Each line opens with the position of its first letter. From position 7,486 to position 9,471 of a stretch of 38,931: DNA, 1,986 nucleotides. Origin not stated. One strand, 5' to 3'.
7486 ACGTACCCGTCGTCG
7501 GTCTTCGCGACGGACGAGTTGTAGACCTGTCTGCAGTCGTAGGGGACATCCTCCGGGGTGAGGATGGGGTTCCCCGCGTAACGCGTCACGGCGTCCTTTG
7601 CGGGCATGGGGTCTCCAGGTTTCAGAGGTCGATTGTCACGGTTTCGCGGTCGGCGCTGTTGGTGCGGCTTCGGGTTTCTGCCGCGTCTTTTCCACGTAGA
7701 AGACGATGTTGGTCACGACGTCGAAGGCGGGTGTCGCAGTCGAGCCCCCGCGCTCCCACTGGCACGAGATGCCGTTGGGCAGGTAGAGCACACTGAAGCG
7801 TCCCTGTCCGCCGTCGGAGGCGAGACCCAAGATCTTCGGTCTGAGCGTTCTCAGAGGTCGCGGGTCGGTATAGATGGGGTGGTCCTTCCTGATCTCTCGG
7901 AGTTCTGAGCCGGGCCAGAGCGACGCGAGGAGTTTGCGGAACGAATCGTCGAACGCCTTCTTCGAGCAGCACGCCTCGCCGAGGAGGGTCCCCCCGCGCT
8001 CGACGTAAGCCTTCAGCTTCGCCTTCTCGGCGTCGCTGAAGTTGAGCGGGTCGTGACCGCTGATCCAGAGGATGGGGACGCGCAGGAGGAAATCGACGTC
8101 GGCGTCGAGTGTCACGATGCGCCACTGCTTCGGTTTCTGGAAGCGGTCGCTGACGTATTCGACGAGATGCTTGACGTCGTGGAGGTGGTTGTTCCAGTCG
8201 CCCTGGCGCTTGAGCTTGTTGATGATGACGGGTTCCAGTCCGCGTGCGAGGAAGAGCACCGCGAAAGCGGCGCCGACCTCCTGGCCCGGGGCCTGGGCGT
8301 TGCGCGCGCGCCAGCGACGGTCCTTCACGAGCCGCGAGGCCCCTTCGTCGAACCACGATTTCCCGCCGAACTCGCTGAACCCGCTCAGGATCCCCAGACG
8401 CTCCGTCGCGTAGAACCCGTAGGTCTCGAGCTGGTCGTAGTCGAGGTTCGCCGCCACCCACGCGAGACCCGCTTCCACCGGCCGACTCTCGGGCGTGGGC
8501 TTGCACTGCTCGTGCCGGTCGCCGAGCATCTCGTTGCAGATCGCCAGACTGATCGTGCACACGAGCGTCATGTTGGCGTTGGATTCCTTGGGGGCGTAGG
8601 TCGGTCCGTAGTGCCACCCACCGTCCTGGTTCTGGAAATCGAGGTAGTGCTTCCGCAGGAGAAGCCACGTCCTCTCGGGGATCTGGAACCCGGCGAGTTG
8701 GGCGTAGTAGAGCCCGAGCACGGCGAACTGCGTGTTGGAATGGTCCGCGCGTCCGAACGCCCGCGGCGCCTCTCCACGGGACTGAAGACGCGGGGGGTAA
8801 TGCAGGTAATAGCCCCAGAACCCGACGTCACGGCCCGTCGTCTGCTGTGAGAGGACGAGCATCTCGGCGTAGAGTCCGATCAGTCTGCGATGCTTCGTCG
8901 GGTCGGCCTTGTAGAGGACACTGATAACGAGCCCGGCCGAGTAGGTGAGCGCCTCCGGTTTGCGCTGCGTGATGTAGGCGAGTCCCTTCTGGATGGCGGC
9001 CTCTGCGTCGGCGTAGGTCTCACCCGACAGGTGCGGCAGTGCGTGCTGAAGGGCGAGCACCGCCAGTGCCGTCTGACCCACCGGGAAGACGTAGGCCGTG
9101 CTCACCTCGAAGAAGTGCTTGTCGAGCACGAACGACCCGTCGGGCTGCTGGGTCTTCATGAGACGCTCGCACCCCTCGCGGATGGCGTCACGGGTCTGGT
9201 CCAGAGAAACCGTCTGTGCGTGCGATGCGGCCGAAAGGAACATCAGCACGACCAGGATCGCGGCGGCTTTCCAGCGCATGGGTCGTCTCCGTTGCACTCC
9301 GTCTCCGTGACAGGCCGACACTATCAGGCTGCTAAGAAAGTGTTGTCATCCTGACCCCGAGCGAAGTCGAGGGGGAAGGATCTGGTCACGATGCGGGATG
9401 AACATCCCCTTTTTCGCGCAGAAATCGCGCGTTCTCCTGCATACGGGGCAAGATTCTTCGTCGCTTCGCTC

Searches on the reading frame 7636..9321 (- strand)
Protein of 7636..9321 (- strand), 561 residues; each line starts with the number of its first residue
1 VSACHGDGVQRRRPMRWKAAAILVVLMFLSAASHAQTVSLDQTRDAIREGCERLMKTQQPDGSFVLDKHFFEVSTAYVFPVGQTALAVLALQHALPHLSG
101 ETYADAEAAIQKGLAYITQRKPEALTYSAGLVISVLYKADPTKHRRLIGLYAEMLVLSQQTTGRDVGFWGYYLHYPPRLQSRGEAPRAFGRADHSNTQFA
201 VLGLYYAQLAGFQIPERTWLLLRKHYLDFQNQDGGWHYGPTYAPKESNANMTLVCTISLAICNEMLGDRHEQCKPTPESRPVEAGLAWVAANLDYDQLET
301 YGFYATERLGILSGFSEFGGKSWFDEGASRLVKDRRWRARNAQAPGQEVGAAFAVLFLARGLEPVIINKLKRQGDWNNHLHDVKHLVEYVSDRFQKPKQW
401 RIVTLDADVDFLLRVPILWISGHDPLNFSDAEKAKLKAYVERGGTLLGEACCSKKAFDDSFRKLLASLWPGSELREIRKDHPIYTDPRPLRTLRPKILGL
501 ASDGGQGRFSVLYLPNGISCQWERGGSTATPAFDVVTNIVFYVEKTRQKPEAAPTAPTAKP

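Call 50: search_protein_families(library=pfam, proteins=[window:7636-9321:-], max_evalue=0.0001)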
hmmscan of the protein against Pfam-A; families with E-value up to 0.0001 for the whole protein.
window:7636-9321:- (561 aa): 1 family
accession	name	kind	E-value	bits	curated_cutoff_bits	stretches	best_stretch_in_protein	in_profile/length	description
PF13709.12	DUF4159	-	2.3e-23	83.2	25.9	1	370-542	5-200/202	Domain of unknown function (DUF4159)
